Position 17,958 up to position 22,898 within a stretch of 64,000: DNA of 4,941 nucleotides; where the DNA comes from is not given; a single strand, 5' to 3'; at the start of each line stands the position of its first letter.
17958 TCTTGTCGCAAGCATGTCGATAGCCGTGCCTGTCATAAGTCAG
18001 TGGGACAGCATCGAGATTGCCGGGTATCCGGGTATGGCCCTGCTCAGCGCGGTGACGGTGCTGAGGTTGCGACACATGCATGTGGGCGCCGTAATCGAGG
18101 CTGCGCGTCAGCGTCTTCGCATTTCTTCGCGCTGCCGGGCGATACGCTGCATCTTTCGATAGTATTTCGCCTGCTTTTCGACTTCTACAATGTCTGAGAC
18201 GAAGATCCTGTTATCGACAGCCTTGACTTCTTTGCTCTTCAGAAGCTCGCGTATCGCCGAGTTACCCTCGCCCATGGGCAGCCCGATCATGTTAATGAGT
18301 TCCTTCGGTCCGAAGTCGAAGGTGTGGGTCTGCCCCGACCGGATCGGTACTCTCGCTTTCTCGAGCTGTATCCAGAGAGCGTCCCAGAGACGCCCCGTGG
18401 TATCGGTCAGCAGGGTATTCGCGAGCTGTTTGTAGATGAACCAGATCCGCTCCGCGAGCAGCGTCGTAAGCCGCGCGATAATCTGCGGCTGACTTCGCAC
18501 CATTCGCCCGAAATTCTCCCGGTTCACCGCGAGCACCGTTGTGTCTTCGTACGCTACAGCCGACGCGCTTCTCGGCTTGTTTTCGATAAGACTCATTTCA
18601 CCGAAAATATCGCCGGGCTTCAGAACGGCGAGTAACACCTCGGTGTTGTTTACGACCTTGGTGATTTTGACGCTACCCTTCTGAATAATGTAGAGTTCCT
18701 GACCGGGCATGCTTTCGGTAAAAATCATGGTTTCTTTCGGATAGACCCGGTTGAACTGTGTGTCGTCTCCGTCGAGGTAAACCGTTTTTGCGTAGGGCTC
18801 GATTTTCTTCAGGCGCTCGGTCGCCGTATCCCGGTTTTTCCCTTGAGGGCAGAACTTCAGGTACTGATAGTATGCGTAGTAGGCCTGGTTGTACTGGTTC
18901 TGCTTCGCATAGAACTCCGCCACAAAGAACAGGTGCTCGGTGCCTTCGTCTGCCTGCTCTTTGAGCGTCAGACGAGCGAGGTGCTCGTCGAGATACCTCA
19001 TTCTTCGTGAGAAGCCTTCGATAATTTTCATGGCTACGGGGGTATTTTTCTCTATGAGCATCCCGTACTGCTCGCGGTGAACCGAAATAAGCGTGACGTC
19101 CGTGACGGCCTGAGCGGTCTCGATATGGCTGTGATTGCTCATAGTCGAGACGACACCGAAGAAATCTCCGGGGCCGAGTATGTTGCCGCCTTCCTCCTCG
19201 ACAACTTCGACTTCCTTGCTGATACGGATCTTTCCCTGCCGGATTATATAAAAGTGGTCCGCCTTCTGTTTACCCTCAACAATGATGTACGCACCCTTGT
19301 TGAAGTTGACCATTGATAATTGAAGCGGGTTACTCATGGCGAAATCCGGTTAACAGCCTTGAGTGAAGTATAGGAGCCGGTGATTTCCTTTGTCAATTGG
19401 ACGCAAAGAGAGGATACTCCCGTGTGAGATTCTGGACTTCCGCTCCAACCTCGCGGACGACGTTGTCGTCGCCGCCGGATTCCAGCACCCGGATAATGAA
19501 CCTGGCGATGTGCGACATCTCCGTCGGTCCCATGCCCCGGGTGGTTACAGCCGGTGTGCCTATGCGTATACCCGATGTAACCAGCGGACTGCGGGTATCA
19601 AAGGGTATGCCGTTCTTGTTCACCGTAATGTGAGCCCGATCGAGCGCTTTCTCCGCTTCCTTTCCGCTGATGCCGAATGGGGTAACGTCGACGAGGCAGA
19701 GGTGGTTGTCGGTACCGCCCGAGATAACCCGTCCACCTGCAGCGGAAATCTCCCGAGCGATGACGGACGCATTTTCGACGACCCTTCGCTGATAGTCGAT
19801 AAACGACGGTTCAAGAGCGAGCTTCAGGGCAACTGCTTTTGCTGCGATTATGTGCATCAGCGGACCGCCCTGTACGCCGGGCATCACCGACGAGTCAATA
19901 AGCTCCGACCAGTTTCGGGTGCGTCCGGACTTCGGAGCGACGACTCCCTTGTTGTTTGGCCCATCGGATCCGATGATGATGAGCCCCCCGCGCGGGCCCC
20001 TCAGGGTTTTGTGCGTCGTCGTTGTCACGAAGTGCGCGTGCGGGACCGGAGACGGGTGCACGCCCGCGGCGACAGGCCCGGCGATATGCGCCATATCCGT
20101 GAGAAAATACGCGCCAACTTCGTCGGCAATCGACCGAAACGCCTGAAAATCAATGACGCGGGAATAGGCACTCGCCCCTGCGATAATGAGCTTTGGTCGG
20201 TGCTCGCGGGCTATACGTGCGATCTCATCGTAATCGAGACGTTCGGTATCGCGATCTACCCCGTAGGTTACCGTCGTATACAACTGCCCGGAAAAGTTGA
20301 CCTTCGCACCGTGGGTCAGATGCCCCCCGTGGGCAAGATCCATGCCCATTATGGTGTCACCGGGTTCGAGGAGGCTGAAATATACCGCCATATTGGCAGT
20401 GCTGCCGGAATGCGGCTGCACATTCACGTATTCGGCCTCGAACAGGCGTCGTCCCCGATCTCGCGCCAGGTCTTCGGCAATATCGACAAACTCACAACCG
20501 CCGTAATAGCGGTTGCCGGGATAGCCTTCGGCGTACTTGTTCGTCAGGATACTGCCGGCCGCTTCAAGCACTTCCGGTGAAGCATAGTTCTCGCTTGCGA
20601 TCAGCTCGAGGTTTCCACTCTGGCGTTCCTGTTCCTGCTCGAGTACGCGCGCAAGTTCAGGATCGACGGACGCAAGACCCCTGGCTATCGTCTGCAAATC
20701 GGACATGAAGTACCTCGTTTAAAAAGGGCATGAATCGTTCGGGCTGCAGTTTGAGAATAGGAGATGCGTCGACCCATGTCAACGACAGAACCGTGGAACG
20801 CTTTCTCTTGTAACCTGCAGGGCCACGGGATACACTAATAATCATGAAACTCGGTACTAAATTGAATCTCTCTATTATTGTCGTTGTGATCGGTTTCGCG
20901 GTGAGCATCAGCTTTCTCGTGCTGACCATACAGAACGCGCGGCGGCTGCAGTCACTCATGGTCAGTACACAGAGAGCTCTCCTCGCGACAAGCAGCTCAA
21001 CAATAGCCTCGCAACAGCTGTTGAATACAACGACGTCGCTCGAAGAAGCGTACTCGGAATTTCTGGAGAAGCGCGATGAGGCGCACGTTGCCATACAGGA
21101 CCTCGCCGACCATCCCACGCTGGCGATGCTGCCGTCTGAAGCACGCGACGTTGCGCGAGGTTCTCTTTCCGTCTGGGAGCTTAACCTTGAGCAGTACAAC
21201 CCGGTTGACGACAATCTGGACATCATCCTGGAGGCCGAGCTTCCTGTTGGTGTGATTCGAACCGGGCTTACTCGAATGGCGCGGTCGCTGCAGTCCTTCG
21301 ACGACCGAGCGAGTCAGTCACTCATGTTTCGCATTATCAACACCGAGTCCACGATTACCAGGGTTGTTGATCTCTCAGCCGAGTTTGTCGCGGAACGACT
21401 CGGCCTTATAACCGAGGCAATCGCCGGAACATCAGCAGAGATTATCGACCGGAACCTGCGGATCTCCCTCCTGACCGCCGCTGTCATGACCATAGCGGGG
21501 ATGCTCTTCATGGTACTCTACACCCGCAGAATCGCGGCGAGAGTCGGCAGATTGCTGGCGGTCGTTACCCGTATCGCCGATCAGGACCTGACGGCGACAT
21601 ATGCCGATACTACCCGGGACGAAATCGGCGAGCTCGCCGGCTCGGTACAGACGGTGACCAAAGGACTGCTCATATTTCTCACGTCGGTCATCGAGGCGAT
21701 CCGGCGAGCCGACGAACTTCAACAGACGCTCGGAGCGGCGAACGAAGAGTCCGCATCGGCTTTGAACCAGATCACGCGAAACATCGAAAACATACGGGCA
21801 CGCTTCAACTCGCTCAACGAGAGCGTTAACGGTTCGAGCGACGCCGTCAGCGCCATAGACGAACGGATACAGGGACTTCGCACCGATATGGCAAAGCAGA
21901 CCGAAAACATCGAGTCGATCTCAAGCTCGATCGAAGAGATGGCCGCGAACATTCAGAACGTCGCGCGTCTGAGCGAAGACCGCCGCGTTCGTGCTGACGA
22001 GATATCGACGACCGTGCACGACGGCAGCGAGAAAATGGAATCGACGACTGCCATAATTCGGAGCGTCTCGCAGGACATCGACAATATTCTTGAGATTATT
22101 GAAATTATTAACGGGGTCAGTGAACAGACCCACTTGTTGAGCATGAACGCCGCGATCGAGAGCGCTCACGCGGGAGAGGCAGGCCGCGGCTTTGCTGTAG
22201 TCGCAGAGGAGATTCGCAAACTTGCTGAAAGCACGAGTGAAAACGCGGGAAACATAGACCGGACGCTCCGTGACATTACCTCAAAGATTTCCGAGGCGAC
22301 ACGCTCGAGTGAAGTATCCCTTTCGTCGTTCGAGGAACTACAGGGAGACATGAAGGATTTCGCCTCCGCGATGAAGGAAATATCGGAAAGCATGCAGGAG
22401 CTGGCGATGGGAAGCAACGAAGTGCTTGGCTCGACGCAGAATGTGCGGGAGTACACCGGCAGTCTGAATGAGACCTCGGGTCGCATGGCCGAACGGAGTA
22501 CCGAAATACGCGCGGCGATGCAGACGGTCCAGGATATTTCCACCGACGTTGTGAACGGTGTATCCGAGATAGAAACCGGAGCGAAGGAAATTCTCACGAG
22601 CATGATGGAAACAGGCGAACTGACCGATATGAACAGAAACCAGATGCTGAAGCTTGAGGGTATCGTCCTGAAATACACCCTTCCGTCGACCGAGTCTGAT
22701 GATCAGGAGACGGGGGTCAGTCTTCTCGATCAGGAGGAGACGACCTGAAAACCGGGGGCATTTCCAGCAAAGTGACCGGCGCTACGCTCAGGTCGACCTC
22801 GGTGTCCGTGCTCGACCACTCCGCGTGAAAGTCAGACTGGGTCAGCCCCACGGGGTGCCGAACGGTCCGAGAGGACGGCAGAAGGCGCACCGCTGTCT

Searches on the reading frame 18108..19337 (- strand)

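Call 6: search_protein_families(library=pfam, proteins=[window:18108-19337:-], max_evalue=0.001)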
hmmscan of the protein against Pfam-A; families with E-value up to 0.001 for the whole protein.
window:18108-19337:- (409 aa): 1 family
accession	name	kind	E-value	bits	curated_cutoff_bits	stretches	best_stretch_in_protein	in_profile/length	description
PF00027.35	cNMP_binding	-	7.7e-43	144.8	27.5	2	197-282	2-88/89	Cyclic nucleotide-binding domain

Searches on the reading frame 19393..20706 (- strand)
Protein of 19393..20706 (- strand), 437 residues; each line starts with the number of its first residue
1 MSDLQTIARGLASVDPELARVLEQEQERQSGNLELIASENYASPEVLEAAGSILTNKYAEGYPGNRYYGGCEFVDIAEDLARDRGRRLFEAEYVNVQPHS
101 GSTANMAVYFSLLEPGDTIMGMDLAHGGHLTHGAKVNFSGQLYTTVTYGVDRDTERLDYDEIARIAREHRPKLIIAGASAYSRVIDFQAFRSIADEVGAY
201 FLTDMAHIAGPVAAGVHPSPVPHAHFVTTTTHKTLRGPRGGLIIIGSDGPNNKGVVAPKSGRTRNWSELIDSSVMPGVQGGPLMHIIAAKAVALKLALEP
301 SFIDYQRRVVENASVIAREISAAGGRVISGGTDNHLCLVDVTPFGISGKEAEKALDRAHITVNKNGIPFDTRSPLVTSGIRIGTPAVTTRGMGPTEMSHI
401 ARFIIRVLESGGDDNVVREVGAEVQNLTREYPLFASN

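Call 6: search_protein_families(library=pfam, proteins=[window:19393-20706:-], max_evalue=0.001)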
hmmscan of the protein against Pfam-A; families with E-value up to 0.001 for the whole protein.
window:19393-20706:- (437 aa): 1 family
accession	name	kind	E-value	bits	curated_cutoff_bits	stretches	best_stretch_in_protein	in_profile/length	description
PF00464.25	SHMT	-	7.9e-168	558.6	27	1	12-404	2-399/399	Serine hydroxymethyltransferase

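Call 10: find_encoding_contigs(protein=window:19393-20706:-, flank=10000, max_places=4)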
Protein window:19393-20706:- (437 aa): no gene with exactly this product is on record in the collection.

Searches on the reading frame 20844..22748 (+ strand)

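Call 6: search_protein_families(library=pfam, proteins=[window:20844-22748:+], max_evalue=0.001)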
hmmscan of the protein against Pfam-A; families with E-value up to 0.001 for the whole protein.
window:20844-22748:+ (634 aa): 6 families
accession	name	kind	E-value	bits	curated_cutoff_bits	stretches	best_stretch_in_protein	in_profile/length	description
PF00015.26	MCPsignal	-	4.3e-32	111.8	34.6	1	385-535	5-162/172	Methyl-accepting chemotaxis protein (MCP) signalling domain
PF06785.16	UPF0242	-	1.8e-07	31.9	33.5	0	453-569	70-187/194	Uncharacterised protein family (UPF0242) N-terminus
PF00672.30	HAMP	-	2.6e-07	31.3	25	1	226-269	2-45/53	HAMP domain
PF04108.17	ATG17_like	-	2.1e-06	27.9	43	1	453-589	124-272/355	Autophagy protein ATG17-like domain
PF06103.16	DUF948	-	3.9e-06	27.4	37.2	0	306-373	20-87/89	Bacterial protein of unknown function (DUF948)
PF06013.18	WXG100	-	0.00028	21.5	27.3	0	451-521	3-78/86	Proteins of 100 residues with WXG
